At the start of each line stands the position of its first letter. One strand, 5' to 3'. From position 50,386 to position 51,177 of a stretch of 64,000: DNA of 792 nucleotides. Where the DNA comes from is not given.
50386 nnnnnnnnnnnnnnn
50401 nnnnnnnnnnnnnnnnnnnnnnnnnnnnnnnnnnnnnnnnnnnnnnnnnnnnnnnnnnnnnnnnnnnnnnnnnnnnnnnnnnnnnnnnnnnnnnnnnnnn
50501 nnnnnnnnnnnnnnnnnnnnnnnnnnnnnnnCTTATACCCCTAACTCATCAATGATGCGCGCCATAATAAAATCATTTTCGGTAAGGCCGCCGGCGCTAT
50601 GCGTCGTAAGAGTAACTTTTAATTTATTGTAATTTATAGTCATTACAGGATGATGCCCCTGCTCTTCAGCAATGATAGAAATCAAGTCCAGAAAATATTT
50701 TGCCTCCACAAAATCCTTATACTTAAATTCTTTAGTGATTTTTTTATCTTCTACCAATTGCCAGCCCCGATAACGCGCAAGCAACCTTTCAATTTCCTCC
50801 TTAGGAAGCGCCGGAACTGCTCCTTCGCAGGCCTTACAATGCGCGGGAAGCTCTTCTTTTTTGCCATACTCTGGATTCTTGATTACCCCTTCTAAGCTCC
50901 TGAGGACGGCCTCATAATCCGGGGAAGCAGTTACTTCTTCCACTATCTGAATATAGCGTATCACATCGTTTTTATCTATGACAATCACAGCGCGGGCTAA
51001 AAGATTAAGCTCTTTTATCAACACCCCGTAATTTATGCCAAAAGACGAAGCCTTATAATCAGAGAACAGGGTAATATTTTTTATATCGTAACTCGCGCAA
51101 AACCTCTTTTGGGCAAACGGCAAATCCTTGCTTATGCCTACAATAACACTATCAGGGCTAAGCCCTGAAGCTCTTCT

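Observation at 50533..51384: Thiol peroxidase fused to pterin-4a-carbinolamine dehydratase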

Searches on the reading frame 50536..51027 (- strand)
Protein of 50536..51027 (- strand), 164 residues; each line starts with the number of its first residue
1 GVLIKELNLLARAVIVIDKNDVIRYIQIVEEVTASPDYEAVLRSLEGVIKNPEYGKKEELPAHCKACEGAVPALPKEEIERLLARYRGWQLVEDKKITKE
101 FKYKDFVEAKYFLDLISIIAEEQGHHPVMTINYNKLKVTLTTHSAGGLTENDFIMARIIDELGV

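Call 23: find_related_loci(query=A4, collection=genome_contigs, flank=6000)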
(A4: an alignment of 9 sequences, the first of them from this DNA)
Query A4 (164 aa) in genome_contigs; peptide patterns used: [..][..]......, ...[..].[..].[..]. (x = any residue, [..] = any of these).
600 stretches matched a pattern (row limit reached: there are more); 474 encode a relative of the query (tblastn E <= 1e-3); the best 80 are kept; 80 distinct loci.
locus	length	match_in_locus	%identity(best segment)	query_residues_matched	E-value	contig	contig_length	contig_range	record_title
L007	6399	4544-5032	79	1-163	7e-87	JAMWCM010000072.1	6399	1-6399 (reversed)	MAG: Candidatus Omnitrophota bacterium isolate QZM4_1.bins.105.Tibet NODE_37212_length_6399_cov_3.377392, whole genome s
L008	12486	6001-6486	73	1-162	7e-82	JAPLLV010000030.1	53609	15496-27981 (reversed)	MAG: Candidatus Omnitrophota bacterium isolate LacPavin_0920_WC90_MAG_47_10 LacPavin_0920_WC90_scaffold_1319622, whole g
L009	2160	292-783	70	1-164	2e-83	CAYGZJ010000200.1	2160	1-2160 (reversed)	MAG TPA_asm: uncultured Planctomycetales bacterium isolate ERP119294_co1_460 genome assembly, contig: NODE_111479_length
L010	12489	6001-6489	68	1-163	8e-79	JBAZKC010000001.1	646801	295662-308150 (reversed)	MAG: Candidatus Omnitrophota bacterium isolate SO_2017_LW4_134 scaffold_32_c1_LW137-91_2017, whole genome shotgun sequen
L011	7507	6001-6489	71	1-162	6e-79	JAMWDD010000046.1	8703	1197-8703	MAG: Candidatus Omnitrophota bacterium isolate QZM4_2.bins.406.Tibet NODE_33299_length_8703_cov_2.211637, whole genome s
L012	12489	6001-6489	67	1-163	2e-78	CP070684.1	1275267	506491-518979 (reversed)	MAG: Candidatus Omnitrophota bacterium isolate bin66 chromosome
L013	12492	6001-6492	68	1-163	4e-78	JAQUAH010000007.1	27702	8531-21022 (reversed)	MAG: Candidatus Omnitrophota bacterium isolate STC_8 NODE_3486_length_27702_cov_2.905567_Sandtown_C, whole genome shotgu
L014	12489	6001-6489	69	1-163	1e-77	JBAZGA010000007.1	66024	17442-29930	MAG: Candidatus Omnitrophota bacterium isolate SO_2017_LW3_33 NODE_861_length_66024_cov_1.325645_LW162_2017, whole genom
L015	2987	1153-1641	67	1-162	1e-78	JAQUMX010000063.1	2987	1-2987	MAG: Candidatus Omnitrophota bacterium isolate STD1_164 NODE_170166_length_2987_cov_2.657343_Sandtown_D1, whole genome s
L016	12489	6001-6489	68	1-163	2e-77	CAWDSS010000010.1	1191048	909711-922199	MAG: Candidatus Omnitrophota bacterium isolate MFD03726.bin.2.139 genome assembly, contig: contig_50884, whole genome sh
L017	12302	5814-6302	70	1-163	6e-77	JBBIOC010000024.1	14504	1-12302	MAG: Candidatus Omnitrophota bacterium isolate RVF170221_bin_270 NODE_491_length_14504_cov_3.884490, whole genome shotgu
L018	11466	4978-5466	66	1-163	4e-77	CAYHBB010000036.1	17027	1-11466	MAG TPA_asm: uncultured Planctomycetales bacterium isolate ERP119294_co2_534 genome assembly, contig: k141_2007175, whol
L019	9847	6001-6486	67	1-162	1e-76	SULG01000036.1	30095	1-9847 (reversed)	MAG: Candidatus Jettenia ecosi isolate J2 contig00109, whole genome shotgun sequence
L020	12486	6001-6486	67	1-162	8e-76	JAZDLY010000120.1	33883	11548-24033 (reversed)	MAG: Candidatus Omnitrophota bacterium isolate MEGAHIT-group-0.624 k141_6932270, whole genome shotgun sequence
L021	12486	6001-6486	68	1-162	7e-76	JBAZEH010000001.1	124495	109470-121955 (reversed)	MAG: Candidatus Omnitrophota bacterium isolate SO_2017_LW3_121 NODE_240_length_124495_cov_2.185538_LW162_2017, whole gen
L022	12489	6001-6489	66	1-163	1e-75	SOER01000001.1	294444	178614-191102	MAG: Candidatus Loosdrechtia aerotolerans isolate YC1 NODE_1_length_294444_cov_12.029781, whole genome shotgun sequence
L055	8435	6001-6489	61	1-163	3e-65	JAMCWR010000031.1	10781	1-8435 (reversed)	MAG: Gammaproteobacteria bacterium isolate FK_Sedi_B_Bin.52 NODE_25280_length_10781_cov_3.45495, whole genome shotgun se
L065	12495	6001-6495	55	1-164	2e-61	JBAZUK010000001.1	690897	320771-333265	MAG: Parachlamydiales bacterium isolate SO_2017_GW1_226 NODE_60_length_690897_cov_2.937311_OW334_2017, whole genome shot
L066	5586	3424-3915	53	1-164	3e-61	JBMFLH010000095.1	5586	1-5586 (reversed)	MAG: Candidatus Ratteibacteria bacterium isolate KM4336-44 NODE_4556_length_5586_cov_4.154764, whole genome shotgun sequ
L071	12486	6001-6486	56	1-162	3e-59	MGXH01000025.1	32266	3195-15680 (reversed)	MAG: Gammaproteobacteria bacterium GWE2_42_36 gwe2_scaffold_1895, whole genome shotgun sequence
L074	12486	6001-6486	52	1-162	1e-55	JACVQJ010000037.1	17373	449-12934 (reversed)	MAG: Parachlamydiales bacterium isolate B4_bin.14 scaffold_1446, whole genome shotgun sequence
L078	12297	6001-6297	47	64-162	8e-29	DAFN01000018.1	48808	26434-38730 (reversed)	MAG TPA_asm: archaeon UBA55 isolate UBA55 UBA55_contig_41941, whole genome shotgun sequence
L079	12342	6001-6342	46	50-162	2e-28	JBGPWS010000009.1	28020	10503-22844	MAG: Pyrinomonadaceae bacterium isolate OBJ1_062018_090_57 k141_2493027_length_28020_cov_15.1331, whole genome shotgun s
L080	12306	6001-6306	50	62-162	2e-28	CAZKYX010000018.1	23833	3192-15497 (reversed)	MAG TPA_asm: uncultured Gammaproteobacteria bacterium isolate SRP286056_co1_17 genome assembly, contig: NODE_2446_length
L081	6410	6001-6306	46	64-162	8e-28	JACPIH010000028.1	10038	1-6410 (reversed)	MAG: Candidatus Woesearchaeota archaeon isolate NC_groundwater_435_Ag_B-0.1um_47_15 GD18-4_B1_scaffold_1229443, whole ge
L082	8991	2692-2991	44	63-162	2e-27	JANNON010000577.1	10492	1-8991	MAG: Blastocatellia bacterium isolate SOY_34_metabat_33 SOY_34_k141_4322191, whole genome shotgun sequence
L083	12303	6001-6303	47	64-164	2e-27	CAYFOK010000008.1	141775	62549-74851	MAG TPA_asm: uncultured Candidatus Scalindua sp. isolate ERP019367_co2_59 genome assembly, contig: NODE_131_length_14177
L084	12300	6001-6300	44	64-163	3e-27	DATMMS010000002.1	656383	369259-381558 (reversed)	MAG TPA_asm: Candidatus Solibacter sp. isolate SMAG_U12829 k141_649485, whole genome shotgun sequence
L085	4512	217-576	39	43-162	3e-27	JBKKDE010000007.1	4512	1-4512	MAG: Candidatus Zixiibacteriota bacterium isolate swi_bin.70 k127_18439740, whole genome shotgun sequence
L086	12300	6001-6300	48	62-160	2e-27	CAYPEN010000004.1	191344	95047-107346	MAG TPA_asm: uncultured Gammaproteobacteria bacterium isolate SRP263991_co5_217 genome assembly, contig: NODE_112_length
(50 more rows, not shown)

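Call 36: search_protein_families(library=pfam, proteins=[L078:3331-5943:+, L079:6511-7515:+, L080:6404-7630:+, L081:4787-5974:+, L082:2199-2678:+, L083:5165-5953:+, L083:6325-6801:+, L084:4212-5894:+, L085:603-1247:+, L086:5187-5915:+], max_evalue=0.001)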
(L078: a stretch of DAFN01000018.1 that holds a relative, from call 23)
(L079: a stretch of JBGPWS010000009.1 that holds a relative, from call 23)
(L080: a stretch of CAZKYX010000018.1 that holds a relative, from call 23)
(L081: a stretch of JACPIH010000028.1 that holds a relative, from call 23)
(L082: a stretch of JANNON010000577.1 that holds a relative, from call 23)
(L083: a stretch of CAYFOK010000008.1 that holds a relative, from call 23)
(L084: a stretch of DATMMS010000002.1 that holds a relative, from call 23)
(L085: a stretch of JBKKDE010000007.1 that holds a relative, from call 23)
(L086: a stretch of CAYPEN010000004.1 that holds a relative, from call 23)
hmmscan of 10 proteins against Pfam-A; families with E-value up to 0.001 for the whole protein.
L078:3331-5943:+ (870 aa): 5 families
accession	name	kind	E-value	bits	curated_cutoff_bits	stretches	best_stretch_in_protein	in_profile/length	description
PF00122.25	E1-E2_ATPase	-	2.2e-52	177.7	28.1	1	111-304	2-181/181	E1-E2 ATPase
PF00689.26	Cation_ATPase_C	-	8.8e-39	133.5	27.3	1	705-864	2-171/175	Cation transporting ATPase, C-terminus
PF13246.12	Cation_ATPase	-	4.9e-25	87.8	21.7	1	381-466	1-90/91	Cation transport ATPase (P-type)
PF00690.31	Cation_ATPase_N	-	1.7e-19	69.6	20.4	1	6-70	3-68/69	Cation transporter/ATPase, N-terminus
PF00702.32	Hydrolase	-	5.1e-15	56.8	26.4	1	320-633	1-190/191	haloacid dehalogenase-like hydrolase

L079:6511-7515:+ (334 aa): 2 families
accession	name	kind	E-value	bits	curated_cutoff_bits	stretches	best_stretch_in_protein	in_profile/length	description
PF00092.34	VWA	-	3.3e-10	40.9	23.8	1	101-270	4-166/174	von Willebrand factor type A domain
PF13519.12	VWA_2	-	1.7e-06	29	27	1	101-200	3-106/107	von Willebrand factor type A domain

L080:6404-7630:+ (408 aa): 6 families
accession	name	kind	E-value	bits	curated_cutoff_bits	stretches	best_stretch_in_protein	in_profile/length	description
PF00534.26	Glycos_transf_1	-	5.8e-31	107.8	26.4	1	225-382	8-170/172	Glycosyl transferases group 1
PF13692.12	Glyco_trans_1_4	-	2.7e-25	89.7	27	1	232-369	2-141/142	Glycosyl transferases group 1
PF13439.12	Glyco_transf_4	-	4.3e-23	82.6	28.5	1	20-211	2-169/170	Glycosyltransferase Family 4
PF08323.17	Glyco_transf_5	-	1.3e-17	64.7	22.7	1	6-190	1-224/239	Starch synthase catalytic domain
PF13579.12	Glyco_trans_4_4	-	8.3e-17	62.4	29.7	1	84-206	40-157/158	Glycosyl transferase 4-like domain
PF20706.3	GT4-conflict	-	1e-16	61.4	26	1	152-359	124-328/385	Family 4 Glycosyltransferase in conflict systems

L081:4787-5974:+ (395 aa): 15 families
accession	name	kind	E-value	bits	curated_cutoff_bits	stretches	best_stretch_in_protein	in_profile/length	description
PF05175.20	MTS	-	6e-21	75.3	23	1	10-168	20-164/170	Methyltransferase small domain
PF13847.12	Methyltransf_31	-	2.7e-10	40.5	27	1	24-160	6-128/145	Methyltransferase domain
PF06325.19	PrmA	-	1e-08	35.5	22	1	24-95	164-233/296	Ribosomal protein L11 methyltransferase (PrmA)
PF13649.12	Methyltransf_25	-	4.5e-08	34.1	27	1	25-94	1-70/97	Methyltransferase domain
PF12847.13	Methyltransf_18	-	1.7e-07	31.8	27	1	21-93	16-87/151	Methyltransferase domain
PF01170.24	UPF0020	-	9.6e-07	29.1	22.3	1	39-145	70-170/197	RMKL-like, methyltransferase domain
PF07669.17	Eco57I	-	6.9e-06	26.7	25.3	1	61-145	50-138/171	Eco57I restriction-modification methylase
PF08242.18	Methyltransf_12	-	1.8e-05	25.8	30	1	26-94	1-71/98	Methyltransferase domain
PF08241.18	Methyltransf_11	-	2.9e-05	25.1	21.2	0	26-93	1-65/95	Methyltransferase domain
PF13489.12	Methyltransf_23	-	9.1e-05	22.7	27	1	15-94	11-87/164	Methyltransferase domain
PF10354.15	BMT5-like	-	0.00061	20.6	24.7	0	82-157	71-146/168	rRNA (uridine-N3-)-methyltransferase BTM5-like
PF05971.18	Methyltransf_10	-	0.00065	19.6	23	0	21-200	102-282/299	RNA methyltransferase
PF06962.18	rRNA_methylase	-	0.00072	19.9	22.7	0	48-103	1-60/137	Putative rRNA methylase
PF09445.16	Methyltransf_15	-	0.00076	19.5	22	0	24-90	3-68/165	RNA cap guanine-N2 methyltransferase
PF24675.1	NpmA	-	0.00083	19.1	60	0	13-70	16-72/214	16S rRNA (adenine(1408)-N(1))-methyltransferase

L082:2199-2678:+ (159 aa): 2 families
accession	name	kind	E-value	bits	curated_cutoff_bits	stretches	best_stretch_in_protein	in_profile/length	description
PF12867.12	DinB_2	-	5.9e-15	56.3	24.8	1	25-143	9-122/128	DinB superfamily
PF04978.18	MST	-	0.00033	21.6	27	1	24-154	12-149/149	Mycothiol-S-transferase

L083:5165-5953:+ (262 aa): 1 family
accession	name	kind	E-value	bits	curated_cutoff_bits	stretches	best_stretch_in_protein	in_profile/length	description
PF02698.23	DUF218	-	1.9e-30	105.9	27.6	1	91-252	2-133/133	DUF218 domain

L083:6325-6801:+ (158 aa): 0 families

L084:4212-5894:+ (560 aa): 6 families
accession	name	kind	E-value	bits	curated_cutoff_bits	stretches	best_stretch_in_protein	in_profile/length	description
PF02786.22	CPSase_L_D2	-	7e-74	248.3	19.8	1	190-394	1-208/211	Carbamoyl-phosphate synthase L chain, ATP binding domain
PF00289.28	Biotin_carb_N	-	1.5e-46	157.8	25.5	1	77-185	2-110/110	Biotin carboxylase, N-terminal domain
PF02785.25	Biotin_carb_C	-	1.9e-43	147.4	32.4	1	409-514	1-106/108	Biotin carboxylase C-terminal domain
PF07478.18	Dala_Dala_lig_C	-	1.7e-10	41.2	24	1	219-364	29-174/204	D-ala D-ala ligase C-terminus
PF02222.28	ATP-grasp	-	1.1e-06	28.9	27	1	211-365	15-162/179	ATP-grasp domain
PF08443.16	RimK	-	6.3e-05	23.1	21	0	191-384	4-183/188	RimK-like ATP-grasp domain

L085:603-1247:+ (214 aa): 2 families
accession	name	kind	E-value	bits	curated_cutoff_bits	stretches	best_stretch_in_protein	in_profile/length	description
PF09360.15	zf-CDGSH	-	1.9e-32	111.7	29.5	2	90-132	1-48/48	Iron-binding zinc finger CDGSH type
PF06902.16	Fer4_19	-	4.7e-21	75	24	1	8-71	1-64/64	Divergent 4Fe-4S mono-cluster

L086:5187-5915:+ (242 aa): 1 family
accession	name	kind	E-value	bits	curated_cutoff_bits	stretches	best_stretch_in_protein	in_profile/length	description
PF02578.20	Cu-oxidase_4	-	5.2e-36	124.7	22.9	2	32-179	10-158/238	Multi-copper polyphenol oxidoreductase laccase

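Call 61: search_protein_families(library=pfam, proteins=[L055:4598-5248:+, L055:6517-7176:+, L071:6476-7087:+, L065:6501-8168:+, L065:8165-9016:+, L074:6725-8383:+, L066:2191-3048:+, L066:525-2210:+, L019:4483-5343:+, L022:4885-5319:+], max_evalue=0.0001)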
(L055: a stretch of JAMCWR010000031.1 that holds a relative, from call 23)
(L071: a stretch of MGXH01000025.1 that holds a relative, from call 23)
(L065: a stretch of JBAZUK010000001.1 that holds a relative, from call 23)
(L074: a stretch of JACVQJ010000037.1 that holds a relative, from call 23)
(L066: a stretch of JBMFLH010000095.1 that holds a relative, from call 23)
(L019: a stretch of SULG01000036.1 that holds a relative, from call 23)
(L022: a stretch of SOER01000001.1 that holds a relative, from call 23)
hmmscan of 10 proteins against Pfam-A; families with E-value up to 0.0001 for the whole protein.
L055:4598-5248:+ (216 aa): 3 families
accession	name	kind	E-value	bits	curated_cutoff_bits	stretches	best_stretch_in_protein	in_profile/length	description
PF03358.20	FMN_red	-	4.6e-16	59.2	24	1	22-158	17-147/152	NADPH-dependent FMN reductase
PF00258.30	Flavodoxin_1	-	1.7e-06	28.7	25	1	12-135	1-131/143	Flavodoxin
PF02525.22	Flavodoxin_2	-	3.7e-06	27.2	27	1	23-146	19-165/198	Flavodoxin-like fold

L055:6517-7176:+ (219 aa): 0 families

L071:6476-7087:+ (203 aa): 2 families
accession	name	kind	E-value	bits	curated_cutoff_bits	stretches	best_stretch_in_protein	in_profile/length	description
PF02777.23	Sod_Fe_C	-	1.5e-40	137.8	20.9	1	101-198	4-101/102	Iron/manganese superoxide dismutases, C-terminal domain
PF00081.27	Sod_Fe_N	-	6.8e-31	107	27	1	12-92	1-82/82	Iron/manganese superoxide dismutases, alpha-hairpin domain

L065:6501-8168:+ (555 aa): 3 families
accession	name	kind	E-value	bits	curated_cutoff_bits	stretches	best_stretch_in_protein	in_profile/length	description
PF01855.24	POR_N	-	4.6e-43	148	27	1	197-424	2-223/231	Pyruvate flavodoxin/ferredoxin oxidoreductase, thiamine diP-bdg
PF01558.24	POR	-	1.2e-23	84.6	27.4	1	17-169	1-173/173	Pyruvate ferredoxin/flavodoxin oxidoreductase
PF02776.23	TPP_enzyme_N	-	3e-06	27.4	26.8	1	191-303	4-113/119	Thiamine pyrophosphate enzyme, N-terminal TPP binding domain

L065:8165-9016:+ (283 aa): 2 families
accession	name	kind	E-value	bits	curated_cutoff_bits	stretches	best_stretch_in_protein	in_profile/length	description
PF02775.26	TPP_enzyme_C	-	2.7e-30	105.6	21.9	1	50-197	2-151/151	Thiamine pyrophosphate enzyme, C-terminal TPP binding domain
PF12367.13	PFO_beta_C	-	3.6e-14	53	24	1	201-265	1-65/66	Pyruvate ferredoxin oxidoreductase beta subunit C terminal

L074:6725-8383:+ (552 aa): 1 family
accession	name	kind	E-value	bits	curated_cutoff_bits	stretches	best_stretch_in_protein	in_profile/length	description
PF00496.27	SBP_bac_5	-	2.2e-66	224.9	32.4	1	94-470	4-367/368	Bacterial extracellular solute-binding proteins, family 5 Middle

L066:2191-3048:+ (285 aa): 2 families
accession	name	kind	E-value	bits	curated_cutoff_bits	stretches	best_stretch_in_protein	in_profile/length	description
PF02775.26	TPP_enzyme_C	-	2.2e-27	96.2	21.9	1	50-197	2-151/151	Thiamine pyrophosphate enzyme, C-terminal TPP binding domain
PF12367.13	PFO_beta_C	-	6.8e-14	52.1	24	1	201-262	1-62/66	Pyruvate ferredoxin oxidoreductase beta subunit C terminal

L066:525-2210:+ (561 aa): 3 families
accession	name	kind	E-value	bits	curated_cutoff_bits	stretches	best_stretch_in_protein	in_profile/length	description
PF01855.24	POR_N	-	8.6e-44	150.4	27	1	197-428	2-228/231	Pyruvate flavodoxin/ferredoxin oxidoreductase, thiamine diP-bdg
PF01558.24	POR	-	1.7e-28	100.3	27.4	1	13-169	1-173/173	Pyruvate ferredoxin/flavodoxin oxidoreductase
PF17147.9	PFOR_II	-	7.5e-05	23.5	27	0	474-522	19-73/102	Pyruvate:ferredoxin oxidoreductase core domain II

L019:4483-5343:+ (286 aa): 2 families
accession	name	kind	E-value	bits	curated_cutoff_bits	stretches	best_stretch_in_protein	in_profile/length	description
PF12367.13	PFO_beta_C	-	6.1e-27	93.9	24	1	199-260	1-61/66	Pyruvate ferredoxin oxidoreductase beta subunit C terminal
PF02775.26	TPP_enzyme_C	-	1.9e-24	86.6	21.9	1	52-195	16-151/151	Thiamine pyrophosphate enzyme, C-terminal TPP binding domain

L022:4885-5319:+ (144 aa): 1 family
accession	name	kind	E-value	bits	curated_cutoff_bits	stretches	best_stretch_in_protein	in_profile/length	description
PF01558.24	POR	-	3.3e-21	76.7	27.4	1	34-143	1-122/173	Pyruvate ferredoxin/flavodoxin oxidoreductase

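Call 67: find_homologous_proteins(query=A7, max_evalue=0.00001)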
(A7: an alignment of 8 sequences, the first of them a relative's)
Query A7 (8 sequences) (109 aa, profile of the alignment): 8000 proteins with E <= 0.00001 among 8000 candidates; the best 120 are listed.
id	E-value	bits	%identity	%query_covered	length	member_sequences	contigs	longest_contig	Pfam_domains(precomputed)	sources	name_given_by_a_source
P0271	2.7e-51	190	72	95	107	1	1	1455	PF01329.25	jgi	jgi:4a-hydroxytetrahydrobiopterin dehydratase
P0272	3.4e-51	190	71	95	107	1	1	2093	PF01329.25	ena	-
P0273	4.0e-51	189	72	95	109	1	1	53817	PF01329.25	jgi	jgi:4a-hydroxytetrahydrobiopterin dehydratase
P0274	4.0e-51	189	71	95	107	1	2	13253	PF01329.25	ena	-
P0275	4.0e-51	189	66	95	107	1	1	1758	PF01329.25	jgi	jgi:4a-hydroxytetrahydrobiopterin dehydratase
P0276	4.2e-51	189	67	95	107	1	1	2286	PF01329.25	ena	-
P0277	4.3e-51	189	72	95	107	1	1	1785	PF01329.25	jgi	-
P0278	6.1e-51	189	74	94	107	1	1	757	PF01329.25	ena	-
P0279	7.7e-51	189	72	95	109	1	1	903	PF01329.25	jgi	jgi:4a-hydroxytetrahydrobiopterin dehydratase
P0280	8.4e-51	188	63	97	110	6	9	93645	PF01329.25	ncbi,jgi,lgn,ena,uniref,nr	ncbi:TPA: 4a-hydroxytetrahydrobiopterin dehydratase [archaeon]|jgi:4a-hydroxytetrahydrobiopterin deh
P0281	8.6e-51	188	75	95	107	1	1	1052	PF01329.25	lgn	-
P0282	8.9e-51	188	71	95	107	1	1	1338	PF01329.25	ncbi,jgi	-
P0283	9.7e-51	188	66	95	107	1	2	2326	PF01329.25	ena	-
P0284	9.7e-51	188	66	95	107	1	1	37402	PF01329.25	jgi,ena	jgi:4a-hydroxytetrahydrobiopterin dehydratase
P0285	1.0e-50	188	71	95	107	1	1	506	PF01329.25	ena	-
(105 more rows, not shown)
